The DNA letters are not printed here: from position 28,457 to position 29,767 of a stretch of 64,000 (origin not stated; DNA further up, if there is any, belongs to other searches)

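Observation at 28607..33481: Uncharacterised three-gene module: degenerate CpaF/VirB11-like ATPase + ChlI-like AAA+ ATPase + long VWA protein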

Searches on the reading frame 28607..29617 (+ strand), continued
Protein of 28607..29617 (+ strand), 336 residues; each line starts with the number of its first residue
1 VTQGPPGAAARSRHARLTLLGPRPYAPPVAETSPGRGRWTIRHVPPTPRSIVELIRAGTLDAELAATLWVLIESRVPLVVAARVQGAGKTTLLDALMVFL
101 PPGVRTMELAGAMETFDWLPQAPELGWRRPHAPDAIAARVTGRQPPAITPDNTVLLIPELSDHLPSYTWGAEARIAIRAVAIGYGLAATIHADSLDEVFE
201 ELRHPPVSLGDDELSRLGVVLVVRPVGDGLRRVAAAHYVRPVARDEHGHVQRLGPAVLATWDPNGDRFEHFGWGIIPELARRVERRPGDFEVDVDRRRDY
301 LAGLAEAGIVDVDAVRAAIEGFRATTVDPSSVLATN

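Call 37: find_encoding_contigs(protein=P0386, flank=6000, max_places=2)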
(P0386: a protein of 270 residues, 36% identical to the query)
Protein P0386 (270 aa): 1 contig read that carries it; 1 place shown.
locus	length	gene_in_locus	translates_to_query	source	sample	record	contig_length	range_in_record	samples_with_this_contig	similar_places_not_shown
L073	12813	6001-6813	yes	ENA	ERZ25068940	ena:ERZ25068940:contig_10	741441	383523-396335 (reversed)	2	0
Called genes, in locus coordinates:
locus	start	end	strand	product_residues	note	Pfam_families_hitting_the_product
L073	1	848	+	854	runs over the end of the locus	PF13510:Fer2_4, PF12838:Fer4_7, PF14697:Fer4_21 (weak), PF22117:Fer4_Nqo3, PF00037:Fer4 (weak), PF04879:Molybdop_Fe4S4, PF00384:Molybdopterin, PF01568:Molydop_binding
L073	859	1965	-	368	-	PF01988:VIT1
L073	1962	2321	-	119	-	PF00196:GerE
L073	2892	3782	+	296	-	PF01634:HisG, PF08029:HisG_C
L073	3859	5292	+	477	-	PF11794:HpaB_N, PF03241:HpaB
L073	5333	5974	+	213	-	PF02190:LON_substr_bdg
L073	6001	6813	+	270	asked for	-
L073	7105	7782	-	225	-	PF00702:Hydrolase, PF12710:HAD, PF13419:HAD_2, PF13242:Hydrolase_like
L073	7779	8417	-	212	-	PF11611:DUF4352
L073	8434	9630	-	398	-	PF13458:Peripla_BP_6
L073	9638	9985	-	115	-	PF00581:Rhodanese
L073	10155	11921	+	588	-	PF00501:AMP-binding, PF13193:AMP-binding_C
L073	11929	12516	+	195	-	PF12867:DinB_2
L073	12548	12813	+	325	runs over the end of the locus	PF00389:2-Hacid_dh, PF02826:2-Hacid_dh_C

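Call 38: find_encoding_contigs(protein=P0367, flank=6000, max_places=2)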
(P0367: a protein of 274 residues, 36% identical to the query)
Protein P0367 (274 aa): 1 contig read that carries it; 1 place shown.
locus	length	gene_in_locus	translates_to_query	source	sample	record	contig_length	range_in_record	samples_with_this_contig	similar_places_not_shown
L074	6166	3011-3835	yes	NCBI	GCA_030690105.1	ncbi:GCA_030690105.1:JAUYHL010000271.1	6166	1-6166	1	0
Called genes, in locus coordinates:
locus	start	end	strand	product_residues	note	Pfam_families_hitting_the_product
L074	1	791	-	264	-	PF02096:60KD_IMP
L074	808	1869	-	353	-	-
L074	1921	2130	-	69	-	PF01809:YidD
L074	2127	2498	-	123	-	PF00825:Ribonuclease_P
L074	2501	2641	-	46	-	PF00468:Ribosomal_L34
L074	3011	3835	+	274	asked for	-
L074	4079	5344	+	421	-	PF00149:Metallophos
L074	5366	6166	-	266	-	PF00501:AMP-binding, PF13193:AMP-binding_C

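Call 39: find_encoding_contigs(protein=P0397, flank=6000, max_places=3)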
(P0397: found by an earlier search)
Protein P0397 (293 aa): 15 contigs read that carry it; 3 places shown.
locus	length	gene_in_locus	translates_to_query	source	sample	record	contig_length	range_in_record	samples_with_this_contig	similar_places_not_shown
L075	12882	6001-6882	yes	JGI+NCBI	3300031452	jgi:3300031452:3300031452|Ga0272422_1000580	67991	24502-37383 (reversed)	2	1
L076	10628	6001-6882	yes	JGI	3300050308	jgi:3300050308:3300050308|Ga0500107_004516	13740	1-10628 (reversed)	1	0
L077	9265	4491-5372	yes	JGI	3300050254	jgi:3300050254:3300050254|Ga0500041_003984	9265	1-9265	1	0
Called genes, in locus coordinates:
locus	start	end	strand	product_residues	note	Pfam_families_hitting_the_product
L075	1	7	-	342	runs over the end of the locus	PF00579:tRNA-synt_1b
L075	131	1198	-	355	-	PF02885:Glycos_trans_3N, PF00591:Glycos_transf_3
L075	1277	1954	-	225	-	PF00117:GATase, PF07722:Peptidase_C26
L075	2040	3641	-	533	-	PF04715:, PF00425:Chorismate_bind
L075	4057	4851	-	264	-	PF02535:Zip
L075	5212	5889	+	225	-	PF00702:Hydrolase, PF13419:HAD_2, PF13242:Hydrolase_like (faint)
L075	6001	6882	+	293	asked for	-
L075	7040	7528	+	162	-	PF03162:Y_phosphatase2 (weak), PF22784:PTP-SAK, PF22741:PTP-NADK, PF22785:Tc-R-P, PF00782:DSPc, PF00102:Y_phosphatase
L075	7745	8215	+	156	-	PF02368:Big_2 (weak)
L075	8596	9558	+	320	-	PF01833:TIG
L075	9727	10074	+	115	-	PF05402:PqqD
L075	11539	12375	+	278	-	-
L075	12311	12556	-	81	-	-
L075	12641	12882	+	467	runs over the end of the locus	PF00158:Sigma54_activat (faint), PF07728:AAA_5 (faint)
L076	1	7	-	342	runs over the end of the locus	PF00579:tRNA-synt_1b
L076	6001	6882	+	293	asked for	-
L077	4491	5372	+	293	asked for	-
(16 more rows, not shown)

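Call 40: find_encoding_contigs(protein=P0355, flank=6000, max_places=2)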
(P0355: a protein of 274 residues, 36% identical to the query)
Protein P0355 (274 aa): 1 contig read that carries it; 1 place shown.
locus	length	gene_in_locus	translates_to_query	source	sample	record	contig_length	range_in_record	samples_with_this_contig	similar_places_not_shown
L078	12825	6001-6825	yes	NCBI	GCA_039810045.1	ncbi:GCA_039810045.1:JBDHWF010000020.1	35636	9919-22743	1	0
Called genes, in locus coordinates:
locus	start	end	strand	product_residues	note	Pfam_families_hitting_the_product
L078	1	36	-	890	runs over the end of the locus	PF01624:MutS_I, PF05188:MutS_II, PF05192:MutS_III, PF05190:MutS_IV, PF00488:MutS_V, PF27441:MutS_C (weak)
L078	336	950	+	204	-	PF00081:Sod_Fe_N, PF02777:Sod_Fe_C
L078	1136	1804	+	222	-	PF05239:PRC (faint), PF00571:CBS (weak)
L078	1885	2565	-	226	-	PF00106:adh_short, PF13561:adh_short_C2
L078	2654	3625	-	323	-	PF02729:OTCace_N, PF00185:OTCace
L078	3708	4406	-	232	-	PF14681:UPRTase, PF00156:Pribosyltran (weak)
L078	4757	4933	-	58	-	-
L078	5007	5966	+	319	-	PF22807:TrAA12, PF23500:DUF7133, PF07995:GSDH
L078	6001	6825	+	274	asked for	-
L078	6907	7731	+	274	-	PF13354:Beta-lactamase2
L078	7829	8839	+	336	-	PF03320:FBPase_glpX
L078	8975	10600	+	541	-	PF23446:LysM1_NFP_LYK (faint), PF23462:LysM3_NFP (faint), PF23577:LysM_RLK (faint), PF01476:LysM, PF23473:LysM3_LYK4_5 (weak), PF01551:Peptidase_M23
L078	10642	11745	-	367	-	PF00814:TsaD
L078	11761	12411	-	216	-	PF00583:Acetyltransf_1, PF13508:Acetyltransf_7 (weak), PF13673:Acetyltransf_10 (weak)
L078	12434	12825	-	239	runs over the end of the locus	PF00814:TsaD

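Call 41: find_encoding_contigs(protein=P0385, flank=6000, max_places=2)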
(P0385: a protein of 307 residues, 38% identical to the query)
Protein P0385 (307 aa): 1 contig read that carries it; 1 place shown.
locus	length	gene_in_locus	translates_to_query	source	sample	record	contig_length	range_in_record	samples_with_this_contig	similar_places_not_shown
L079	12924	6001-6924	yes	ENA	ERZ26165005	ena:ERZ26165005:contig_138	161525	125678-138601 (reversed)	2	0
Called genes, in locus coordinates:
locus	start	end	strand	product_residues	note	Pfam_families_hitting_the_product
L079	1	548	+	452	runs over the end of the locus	PF03033:Glyco_transf_28 (weak), PF06722:EryCIII-like_C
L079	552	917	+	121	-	-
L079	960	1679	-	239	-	PF00300:His_Phos_1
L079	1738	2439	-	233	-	PF00072:Response_reg, PF00196:GerE, PF08281:Sigma70_r4_2 (weak)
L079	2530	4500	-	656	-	PF01590:GAF (weak), PF13185:GAF_2, PF13492:GAF_3 (weak), PF07730:HisKA_3, PF02518:HATPase_c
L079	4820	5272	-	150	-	PF04343:DUF488 (weak)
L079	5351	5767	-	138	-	PF02036:SCP2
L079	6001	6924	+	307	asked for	-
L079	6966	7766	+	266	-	PF00106:adh_short, PF08659:KR (weak), PF13561:adh_short_C2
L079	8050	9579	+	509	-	PF08811:DUF1800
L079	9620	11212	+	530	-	PF07394:DUF1501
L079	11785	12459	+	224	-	PF00072:Response_reg, PF00486:Trans_reg_C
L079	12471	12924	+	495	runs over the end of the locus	PF00512:HisKA, PF02518:HATPase_c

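Call 58: search_protein_families(library=pfam, proteins=[L073:5333-5971:+], max_evalue=0.01)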
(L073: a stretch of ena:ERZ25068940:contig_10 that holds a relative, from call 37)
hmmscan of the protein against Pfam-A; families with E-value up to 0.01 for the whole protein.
L073:5333-5971:+ (213 aa): 1 family
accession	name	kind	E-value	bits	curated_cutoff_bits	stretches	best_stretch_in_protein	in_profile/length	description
PF02190.22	LON_substr_bdg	-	1.2e-33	117.1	28.7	1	1-189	4-200/200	ATP-dependent protease La (LON) substrate-binding domain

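Call 59: predict_structure(alignment_id=A1)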
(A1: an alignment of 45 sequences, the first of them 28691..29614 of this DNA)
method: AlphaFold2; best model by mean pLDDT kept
length: 308 residues; sequences in the alignment: 45
mean_pLDDT: 90.4   pTM: 0.89
mean pLDDT of the five models: 90.4, 90.4, 90.4, 89.7, 89.3
residues with pLDDT >= 90: 251; 70-90: 21; 50-70: 15; < 50: 21
segments of 3 or more residues with pLDDT < 50: 1-9, 300-308
pLDDT, mean of each block of 10 residues (from residue 1): 43 64 98 99 98 96 97 96 92 91 68 75 96 94 97 97 98 98 97 96 97 95 96 98 98 97 98 98 98 87 45
secondary structure, 60 per line:
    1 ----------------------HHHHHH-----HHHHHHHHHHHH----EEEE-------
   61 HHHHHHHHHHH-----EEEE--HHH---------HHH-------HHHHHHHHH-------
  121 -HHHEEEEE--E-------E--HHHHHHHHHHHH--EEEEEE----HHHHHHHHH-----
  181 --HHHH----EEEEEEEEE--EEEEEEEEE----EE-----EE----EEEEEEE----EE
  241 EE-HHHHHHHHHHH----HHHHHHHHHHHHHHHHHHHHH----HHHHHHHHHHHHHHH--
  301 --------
elements in order: H23-28 H34-45 E50-53 H61-71 E77-80 H105-113 E125-129 H143-154 E157-162 H167-175 H183-186 E191-199 E202-210 E228-234 E239-242 H244-254 H259-279 H284-298

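Call 61: fold_search(model_id=the predicted structure, library=pdb)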
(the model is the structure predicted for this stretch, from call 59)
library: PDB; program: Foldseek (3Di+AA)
matches with E <= 10: 1271; with E <= 0.001: 48
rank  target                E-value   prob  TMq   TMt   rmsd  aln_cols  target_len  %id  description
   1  2oap_2                1.5e-16  1.00  0.67  0.42   6.6       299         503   19  Crystal structure of the archaeal secretion ATPase GspE in complex with AMP-PNP (released 2007-02-13)
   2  4ihq_C                4.4e-16  1.00  0.67  0.41   6.6       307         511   21  Archaellum Assembly ATPase FlaI bound to ADP (released 2013-03-06)
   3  4ihq_A                5.6e-16  1.00  0.66  0.41   6.8       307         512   22  Archaellum Assembly ATPase FlaI bound to ADP (released 2013-03-06)
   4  4ii7_D                1.3e-15  1.00  0.66  0.42   6.7       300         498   22  Archaellum Assembly ATPase FlaI (released 2013-03-06)
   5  2oap_1                2.3e-15  1.00  0.66  0.42   6.6       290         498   20  Crystal structure of the archaeal secretion ATPase GspE in complex with AMP-PNP (released 2007-02-13)
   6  4ii7_B                6.8e-15  1.00  0.65  0.41   6.7       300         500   22  Archaellum Assembly ATPase FlaI (released 2013-03-06)
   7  4ii7_C                7.2e-15  1.00  0.65  0.40   6.7       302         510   21  Archaellum Assembly ATPase FlaI (released 2013-03-06)
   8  4ii7_A                7.6e-15  1.00  0.67  0.41   6.6       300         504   22  Archaellum Assembly ATPase FlaI (released 2013-03-06)
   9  8rjf_A                2.8e-09  1.00  0.53  0.40   8.2       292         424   18  TadA/CpaF with ADP (released 2024-08-14)
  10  8rkd_A                3.9e-09  1.00  0.53  0.40   6.7       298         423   17  TadA/CpaF with AMPPNP (released 2024-08-14)
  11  3jc8_Ba               6.0e-08  1.00  0.53  0.37   7.2       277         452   13  Architectural model of the type IVa pilus machine in a piliated state (released 2016-03-16)
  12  9e24_A                9.0e-08  1.00  0.50  0.38   8.2       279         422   19  Closed structure of CpaF without nucleotides (Apo dataset) (released 2025-04-23)
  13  9n32_B                4.3e-05  1.00  0.35  0.31  15.8       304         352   14  PilU from Pseudomonas aeruginosa: C3ocococ conformation (released 2025-12-10)
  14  9n32_C                5.4e-05  1.00  0.34  0.30  15.8       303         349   14  PilU from Pseudomonas aeruginosa: C3ocococ conformation (released 2025-12-10)
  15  9n32_D                5.4e-05  1.00  0.34  0.30  15.9       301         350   14  PilU from Pseudomonas aeruginosa: C3ocococ conformation (released 2025-12-10)
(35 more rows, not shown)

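Call 93: list_cluster_members(proteins=[P0245, P0250, P0255, P0258, P0270, P0336, P0345, P0356, P0370, P0372])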
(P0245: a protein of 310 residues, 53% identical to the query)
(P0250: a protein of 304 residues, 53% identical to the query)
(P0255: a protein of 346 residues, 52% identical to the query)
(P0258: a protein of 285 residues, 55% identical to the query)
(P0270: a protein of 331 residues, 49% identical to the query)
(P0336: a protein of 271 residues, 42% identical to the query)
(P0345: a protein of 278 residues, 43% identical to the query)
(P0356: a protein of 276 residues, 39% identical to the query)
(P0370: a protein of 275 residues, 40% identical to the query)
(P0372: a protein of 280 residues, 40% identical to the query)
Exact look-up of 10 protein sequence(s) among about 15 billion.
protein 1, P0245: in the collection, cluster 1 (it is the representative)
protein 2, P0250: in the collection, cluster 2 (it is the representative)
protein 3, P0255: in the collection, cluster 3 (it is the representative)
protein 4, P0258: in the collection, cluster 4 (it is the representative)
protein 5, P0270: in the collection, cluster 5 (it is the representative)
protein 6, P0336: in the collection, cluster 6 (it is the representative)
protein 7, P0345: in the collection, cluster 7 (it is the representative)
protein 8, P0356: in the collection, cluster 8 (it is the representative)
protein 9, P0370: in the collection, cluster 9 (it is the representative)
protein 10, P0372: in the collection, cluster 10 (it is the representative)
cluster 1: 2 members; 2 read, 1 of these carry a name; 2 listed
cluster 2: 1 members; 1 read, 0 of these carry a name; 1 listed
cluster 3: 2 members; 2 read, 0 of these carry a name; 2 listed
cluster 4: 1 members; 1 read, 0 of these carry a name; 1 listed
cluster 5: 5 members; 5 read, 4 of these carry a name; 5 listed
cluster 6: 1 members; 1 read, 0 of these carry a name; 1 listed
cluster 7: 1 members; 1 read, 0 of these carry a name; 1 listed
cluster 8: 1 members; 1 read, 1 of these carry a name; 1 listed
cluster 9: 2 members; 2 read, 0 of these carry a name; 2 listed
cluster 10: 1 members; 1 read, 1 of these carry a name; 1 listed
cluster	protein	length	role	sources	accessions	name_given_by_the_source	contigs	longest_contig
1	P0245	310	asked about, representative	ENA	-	-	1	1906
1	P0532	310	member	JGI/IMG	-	hypothetical protein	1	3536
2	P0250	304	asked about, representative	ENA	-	-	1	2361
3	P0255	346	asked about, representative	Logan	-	-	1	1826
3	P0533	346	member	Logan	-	-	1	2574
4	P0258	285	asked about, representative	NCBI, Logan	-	-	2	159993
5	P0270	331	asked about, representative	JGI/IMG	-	hypothetical protein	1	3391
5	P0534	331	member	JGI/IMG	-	hypothetical protein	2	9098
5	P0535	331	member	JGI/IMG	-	hypothetical protein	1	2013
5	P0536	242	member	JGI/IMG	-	hypothetical protein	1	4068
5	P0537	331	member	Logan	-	-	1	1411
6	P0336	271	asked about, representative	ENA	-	-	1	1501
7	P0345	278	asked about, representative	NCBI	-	-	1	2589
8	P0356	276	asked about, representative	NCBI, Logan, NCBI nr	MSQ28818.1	MAG: hypothetical protein EXR51_11905 [Dehalococcoidia bacterium] | hypothetical protein [Dehalococcoidia bacterium]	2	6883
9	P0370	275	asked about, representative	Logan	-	-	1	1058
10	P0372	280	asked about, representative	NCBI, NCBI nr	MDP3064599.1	MAG: hypothetical protein Q8O40_15545 [Chloroflexota bacterium] | hypothetical protein [Chloroflexota bacterium]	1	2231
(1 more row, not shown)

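Call 94: find_encoding_contigs(protein=P0258, flank=6000, max_places=1)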
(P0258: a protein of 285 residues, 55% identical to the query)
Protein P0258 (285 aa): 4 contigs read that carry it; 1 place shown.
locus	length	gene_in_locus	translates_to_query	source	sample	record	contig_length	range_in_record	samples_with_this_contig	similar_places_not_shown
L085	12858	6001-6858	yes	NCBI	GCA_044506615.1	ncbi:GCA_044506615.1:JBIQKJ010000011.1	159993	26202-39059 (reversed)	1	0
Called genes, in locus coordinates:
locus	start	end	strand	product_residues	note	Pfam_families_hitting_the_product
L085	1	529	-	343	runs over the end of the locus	PF13673:Acetyltransf_10 (faint), PF13508:Acetyltransf_7 (weak), PF08445:FR47 (faint), PF00583:Acetyltransf_1, PF13508:Acetyltransf_7 (weak)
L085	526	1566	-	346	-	PF00583:Acetyltransf_1 (weak), PF13508:Acetyltransf_7, PF08445:FR47 (faint), PF13527:Acetyltransf_9 (weak), PF00583:Acetyltransf_1, PF13673:Acetyltransf_10 (weak), PF13508:Acetyltransf_7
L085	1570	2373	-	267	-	PF01061:ABC2_membrane, PF12698:ABC2_membrane_3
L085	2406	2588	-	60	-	-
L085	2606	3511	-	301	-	PF00005:ABC_tran, PF13304:AAA_21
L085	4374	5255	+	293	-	-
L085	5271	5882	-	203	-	PF00583:Acetyltransf_1, PF13508:Acetyltransf_7 (weak)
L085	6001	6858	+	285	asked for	-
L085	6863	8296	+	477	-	PF00158:Sigma54_activat (faint), PF07728:AAA_5 (faint)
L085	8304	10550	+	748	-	PF27532:Mb0984_helical, PF27098:Rv0959_3rd, PF13519:VWA_2 (weak)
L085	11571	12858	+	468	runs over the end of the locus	PF01116:F_bP_aldolase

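Call 95: find_encoding_contigs(protein=P0534, flank=6000, max_places=1)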
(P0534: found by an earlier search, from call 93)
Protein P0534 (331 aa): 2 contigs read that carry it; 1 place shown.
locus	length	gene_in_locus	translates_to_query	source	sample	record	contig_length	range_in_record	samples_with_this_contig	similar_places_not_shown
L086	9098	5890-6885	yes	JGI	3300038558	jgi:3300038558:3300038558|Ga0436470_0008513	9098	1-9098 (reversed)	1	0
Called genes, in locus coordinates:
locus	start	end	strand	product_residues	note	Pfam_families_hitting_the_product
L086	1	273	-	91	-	?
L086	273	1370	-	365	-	PF03193:RsgA_GTPase, PF00005:ABC_tran (weak), PF01926:MMR_HSR1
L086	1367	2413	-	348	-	PF00583:Acetyltransf_1, PF24553:Rv0428c_C (faint), PF13508:Acetyltransf_7 (weak), PF08445:FR47 (faint), PF00583:Acetyltransf_1, PF13673:Acetyltransf_10, PF13508:Acetyltransf_7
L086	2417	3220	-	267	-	PF01061:ABC2_membrane, PF12698:ABC2_membrane_3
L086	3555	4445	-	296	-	PF00005:ABC_tran, PF13304:AAA_21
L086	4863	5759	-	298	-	-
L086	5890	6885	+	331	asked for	-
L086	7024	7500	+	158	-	PF10027:DUF2269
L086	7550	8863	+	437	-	PF09594:GT87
